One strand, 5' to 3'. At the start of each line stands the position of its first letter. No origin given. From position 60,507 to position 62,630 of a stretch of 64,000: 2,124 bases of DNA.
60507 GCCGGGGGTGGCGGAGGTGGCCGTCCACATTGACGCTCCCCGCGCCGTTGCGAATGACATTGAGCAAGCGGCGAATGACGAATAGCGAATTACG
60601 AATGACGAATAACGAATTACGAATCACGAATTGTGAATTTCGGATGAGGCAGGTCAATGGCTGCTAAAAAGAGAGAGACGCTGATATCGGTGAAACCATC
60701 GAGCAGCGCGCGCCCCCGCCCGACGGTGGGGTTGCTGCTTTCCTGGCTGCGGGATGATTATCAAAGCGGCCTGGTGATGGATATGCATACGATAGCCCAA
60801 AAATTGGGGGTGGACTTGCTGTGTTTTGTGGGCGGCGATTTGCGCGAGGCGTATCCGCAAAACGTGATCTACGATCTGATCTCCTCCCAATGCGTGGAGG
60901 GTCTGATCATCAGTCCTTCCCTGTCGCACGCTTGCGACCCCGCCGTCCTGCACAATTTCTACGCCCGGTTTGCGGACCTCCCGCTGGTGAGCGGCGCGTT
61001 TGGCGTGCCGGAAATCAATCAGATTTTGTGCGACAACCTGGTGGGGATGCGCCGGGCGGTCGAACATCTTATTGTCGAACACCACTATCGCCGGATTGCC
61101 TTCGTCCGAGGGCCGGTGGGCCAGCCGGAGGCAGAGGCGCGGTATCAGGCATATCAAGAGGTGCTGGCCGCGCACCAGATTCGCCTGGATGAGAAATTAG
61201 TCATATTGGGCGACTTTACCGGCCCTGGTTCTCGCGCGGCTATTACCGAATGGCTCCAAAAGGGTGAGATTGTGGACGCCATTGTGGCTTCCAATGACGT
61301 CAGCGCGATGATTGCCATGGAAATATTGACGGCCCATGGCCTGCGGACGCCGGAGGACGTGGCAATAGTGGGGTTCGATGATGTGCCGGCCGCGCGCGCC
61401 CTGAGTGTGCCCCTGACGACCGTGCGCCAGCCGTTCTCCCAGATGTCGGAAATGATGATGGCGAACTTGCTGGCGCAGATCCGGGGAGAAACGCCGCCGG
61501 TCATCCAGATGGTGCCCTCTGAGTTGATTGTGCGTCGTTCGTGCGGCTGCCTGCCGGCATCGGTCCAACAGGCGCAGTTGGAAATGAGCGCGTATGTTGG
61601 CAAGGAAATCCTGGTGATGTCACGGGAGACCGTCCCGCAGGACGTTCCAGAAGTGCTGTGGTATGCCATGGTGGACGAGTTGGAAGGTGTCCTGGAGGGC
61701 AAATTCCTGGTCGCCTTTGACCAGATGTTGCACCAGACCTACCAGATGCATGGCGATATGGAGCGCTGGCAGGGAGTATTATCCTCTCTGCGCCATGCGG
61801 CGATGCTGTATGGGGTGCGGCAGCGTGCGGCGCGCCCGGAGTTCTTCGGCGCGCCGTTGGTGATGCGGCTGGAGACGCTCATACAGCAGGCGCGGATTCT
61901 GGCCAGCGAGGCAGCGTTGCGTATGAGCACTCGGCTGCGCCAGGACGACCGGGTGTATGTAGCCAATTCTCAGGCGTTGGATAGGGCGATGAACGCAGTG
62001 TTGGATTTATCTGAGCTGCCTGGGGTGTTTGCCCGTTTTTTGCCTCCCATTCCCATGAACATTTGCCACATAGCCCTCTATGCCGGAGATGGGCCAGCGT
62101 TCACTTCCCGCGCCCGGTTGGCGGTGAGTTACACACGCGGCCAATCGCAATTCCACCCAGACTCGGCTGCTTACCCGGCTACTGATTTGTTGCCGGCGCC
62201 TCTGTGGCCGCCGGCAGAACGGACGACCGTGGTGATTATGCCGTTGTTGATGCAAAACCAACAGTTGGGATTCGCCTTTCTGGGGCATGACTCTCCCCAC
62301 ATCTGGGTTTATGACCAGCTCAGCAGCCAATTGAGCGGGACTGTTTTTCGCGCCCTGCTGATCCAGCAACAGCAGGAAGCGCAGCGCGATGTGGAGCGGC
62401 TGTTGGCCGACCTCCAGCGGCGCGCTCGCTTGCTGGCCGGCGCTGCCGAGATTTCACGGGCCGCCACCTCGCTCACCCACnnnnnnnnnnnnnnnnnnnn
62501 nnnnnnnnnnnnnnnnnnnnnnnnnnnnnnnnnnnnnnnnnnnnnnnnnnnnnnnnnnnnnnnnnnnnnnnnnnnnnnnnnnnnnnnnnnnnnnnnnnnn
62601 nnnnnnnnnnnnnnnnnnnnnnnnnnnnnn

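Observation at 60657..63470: LacI-type periplasmic-binding-fold ligand domain fused to GAF modules instead of an HTH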

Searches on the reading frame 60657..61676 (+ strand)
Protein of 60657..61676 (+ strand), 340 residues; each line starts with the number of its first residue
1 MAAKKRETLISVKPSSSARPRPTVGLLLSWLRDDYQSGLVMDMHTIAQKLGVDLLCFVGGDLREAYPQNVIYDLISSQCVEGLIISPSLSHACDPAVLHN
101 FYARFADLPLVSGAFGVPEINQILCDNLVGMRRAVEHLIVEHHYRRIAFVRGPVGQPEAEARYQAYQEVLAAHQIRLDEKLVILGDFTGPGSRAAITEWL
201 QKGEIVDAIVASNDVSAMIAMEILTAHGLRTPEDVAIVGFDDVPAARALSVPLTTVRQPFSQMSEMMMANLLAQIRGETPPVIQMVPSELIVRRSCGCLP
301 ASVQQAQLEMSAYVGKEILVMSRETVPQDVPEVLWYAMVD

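Call 11: search_solved_structures(query=window:60657-61676:+, max_evalue=0.001, show_alignments=2)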
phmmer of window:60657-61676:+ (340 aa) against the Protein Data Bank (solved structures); distinct sequences matched with E-value up to 0.001: 76 (the best 60 are shown).
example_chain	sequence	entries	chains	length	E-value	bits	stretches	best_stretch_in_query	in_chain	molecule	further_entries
5ysz_A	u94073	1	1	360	1.9e-31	112.9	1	71-295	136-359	Transcriptional regulator, LacI family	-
9nt3_D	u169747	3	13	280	5.9e-30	108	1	103-296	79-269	Ancestral LacI Transcription Factor | LacI Transcription Factor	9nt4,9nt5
9nt6_A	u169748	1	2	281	8.5e-23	84.5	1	24-296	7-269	LacI Transcription Factor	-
3brq_A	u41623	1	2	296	2.3e-21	79.8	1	17-279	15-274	HTH-type transcriptional regulator ascG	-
3dbi_A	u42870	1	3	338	3.5e-21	79.2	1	17-279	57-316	SUGAR-BINDING TRANSCRIPTIONAL REGULATOR, LACI FAMILY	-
1jyf_A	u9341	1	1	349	2.7e-19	72.9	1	35-296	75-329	Lactose Operon Repressor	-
1lbg_A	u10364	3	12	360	2.8e-19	72.9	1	35-296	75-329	PROTEIN (LACTOSE OPERON REPRESSOR) | INTACT LACTOSE OPERON REPRESSOR WITH GRATUITOUS INDUCER IPTG | LAC REPRESSOR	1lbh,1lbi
4rzs_A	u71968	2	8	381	2.8e-19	72.9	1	37-296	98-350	Lac repressor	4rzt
1tlf_A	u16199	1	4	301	2.9e-19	72.8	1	68-296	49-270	LAC REPRESSOR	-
1jye_A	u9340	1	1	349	3.9e-19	72.4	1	68-296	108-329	Lactose Operon Repressor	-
3edc_A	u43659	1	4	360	3.9e-19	72.4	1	37-296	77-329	Lactose operon repressor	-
1efa_A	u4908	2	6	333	4.2e-19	72.3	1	35-295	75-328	LAC REPRESSOR | Lactose Operon Repressor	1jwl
2p9h_A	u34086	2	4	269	5.2e-19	72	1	68-295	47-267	Lactose operon repressor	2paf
9ny7_A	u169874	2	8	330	6.8e-19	71.6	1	20-283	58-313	Ribose operon repressor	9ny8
2pe5_A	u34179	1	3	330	7.2e-19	71.5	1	39-295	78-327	Lactose operon repressor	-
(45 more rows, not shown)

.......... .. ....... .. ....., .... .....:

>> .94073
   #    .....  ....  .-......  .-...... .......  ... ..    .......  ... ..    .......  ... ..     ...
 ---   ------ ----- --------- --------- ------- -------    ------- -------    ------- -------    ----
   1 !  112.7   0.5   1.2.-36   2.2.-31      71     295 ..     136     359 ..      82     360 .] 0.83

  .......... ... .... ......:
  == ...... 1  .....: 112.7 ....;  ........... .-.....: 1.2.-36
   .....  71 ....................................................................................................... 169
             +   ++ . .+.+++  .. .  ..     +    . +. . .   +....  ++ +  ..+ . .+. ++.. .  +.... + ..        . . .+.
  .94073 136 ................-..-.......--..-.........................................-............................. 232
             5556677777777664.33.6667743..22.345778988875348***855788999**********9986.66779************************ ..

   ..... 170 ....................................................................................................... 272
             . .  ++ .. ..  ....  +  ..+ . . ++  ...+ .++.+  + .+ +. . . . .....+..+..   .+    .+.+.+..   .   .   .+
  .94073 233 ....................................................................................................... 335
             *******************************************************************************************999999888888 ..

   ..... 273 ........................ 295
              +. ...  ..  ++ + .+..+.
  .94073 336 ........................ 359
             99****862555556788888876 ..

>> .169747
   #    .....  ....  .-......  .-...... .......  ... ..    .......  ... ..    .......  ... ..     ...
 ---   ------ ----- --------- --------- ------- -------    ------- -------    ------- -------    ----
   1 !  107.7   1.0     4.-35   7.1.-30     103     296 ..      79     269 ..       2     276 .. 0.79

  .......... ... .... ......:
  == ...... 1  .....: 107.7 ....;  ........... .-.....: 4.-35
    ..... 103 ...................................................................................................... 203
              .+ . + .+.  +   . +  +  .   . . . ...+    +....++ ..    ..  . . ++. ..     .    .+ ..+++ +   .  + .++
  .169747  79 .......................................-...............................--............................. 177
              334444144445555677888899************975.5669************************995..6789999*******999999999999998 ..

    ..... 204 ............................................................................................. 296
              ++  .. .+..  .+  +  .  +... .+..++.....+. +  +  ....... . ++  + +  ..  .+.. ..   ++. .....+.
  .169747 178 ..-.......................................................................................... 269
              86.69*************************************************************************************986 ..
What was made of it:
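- Checked: By sequence, the best PDB match is the LacI-family regulator 5ysz (E 1.9e-31, call 11).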

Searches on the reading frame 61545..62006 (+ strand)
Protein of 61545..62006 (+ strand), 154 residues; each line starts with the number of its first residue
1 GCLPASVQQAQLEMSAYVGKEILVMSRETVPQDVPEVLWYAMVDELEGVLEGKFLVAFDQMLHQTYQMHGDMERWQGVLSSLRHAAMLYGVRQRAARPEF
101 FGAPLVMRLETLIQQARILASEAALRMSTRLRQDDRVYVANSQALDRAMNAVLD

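Call 81: search_solved_structures(query=A6, max_evalue=10)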
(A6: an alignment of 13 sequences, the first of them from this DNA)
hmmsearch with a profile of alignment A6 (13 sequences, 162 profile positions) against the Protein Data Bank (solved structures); distinct sequences matched with E-value up to 10: 4.
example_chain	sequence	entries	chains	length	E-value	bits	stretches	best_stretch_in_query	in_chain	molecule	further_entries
3ejn_A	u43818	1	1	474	0.65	13.2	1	50-113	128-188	SusD homolog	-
8ek4_A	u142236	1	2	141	0.77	12.9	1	7-101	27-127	Ice-binding protein TIP-99a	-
4ler_A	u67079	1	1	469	1.5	12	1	49-114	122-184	Putative outer membrane protein, probably involved in nutrient binding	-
8eoz_B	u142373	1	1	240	1.8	11.8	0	49-81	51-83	C3HR3_4r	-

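Call 82: search_protein_families(library=pfam, alignment_id=A6, max_evalue=10)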
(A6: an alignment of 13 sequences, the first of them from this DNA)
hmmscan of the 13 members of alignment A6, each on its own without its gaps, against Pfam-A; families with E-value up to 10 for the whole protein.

A. member 1, seq(154 aa): 0 families

B. families by the number of members that match (of 13 scanned): 11 families
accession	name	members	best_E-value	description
PF21639.3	ORC5_lid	1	0.012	ORC5, lid domain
PF14479.11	HeLo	1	0.025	Prion-inhibition and propagation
PF16572.11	HlyD_D4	1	0.034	Long alpha hairpin domain of cation efflux system protein, CusB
PF08064.18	UME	1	0.047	UME (NUC010) domain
PF14694.11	LINES_N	1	0.059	Lines N-terminus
PF14390.12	DUF4420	1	0.098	Putative PD-(D/E)XK family member, (DUF4420)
PF02061.21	Lambda_CIII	1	0.14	Lambda Phage CIII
PF19956.5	EAD2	1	0.15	Effector-associated domain 2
PF08400.16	phage_tail_N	1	0.16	Prophage tail fibre N-terminal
PF18937.5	DUF5685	1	0.25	Family of unknown function (DUF5685)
PF12758.12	DUF3813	1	0.25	Protein of unknown function (DUF3813)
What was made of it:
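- The bundle has no assigned function (calls 81, 82). No PDB sequence match either (best E 0.65) (calls 81, 82).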

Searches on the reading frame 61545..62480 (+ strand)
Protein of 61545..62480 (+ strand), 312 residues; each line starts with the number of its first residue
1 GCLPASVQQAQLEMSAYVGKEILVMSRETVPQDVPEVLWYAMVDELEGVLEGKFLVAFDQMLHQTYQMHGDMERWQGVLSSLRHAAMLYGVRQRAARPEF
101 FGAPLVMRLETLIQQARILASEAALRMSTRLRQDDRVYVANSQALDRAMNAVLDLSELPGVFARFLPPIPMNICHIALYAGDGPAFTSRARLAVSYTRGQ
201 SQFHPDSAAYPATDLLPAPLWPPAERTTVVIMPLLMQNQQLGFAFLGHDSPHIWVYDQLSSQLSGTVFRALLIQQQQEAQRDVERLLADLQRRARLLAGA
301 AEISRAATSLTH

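Call 12: search_solved_structures(query=window:61545-62480:+, max_evalue=1)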
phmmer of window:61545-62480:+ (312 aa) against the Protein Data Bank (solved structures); distinct sequences matched with E-value up to 1: 0.
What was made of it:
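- Tried and rejected: Hidden HTH or output in the helical bundle: no hit in PDB sequence profile or Pfam scans at E<=10 (calls 12, 81, 82).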
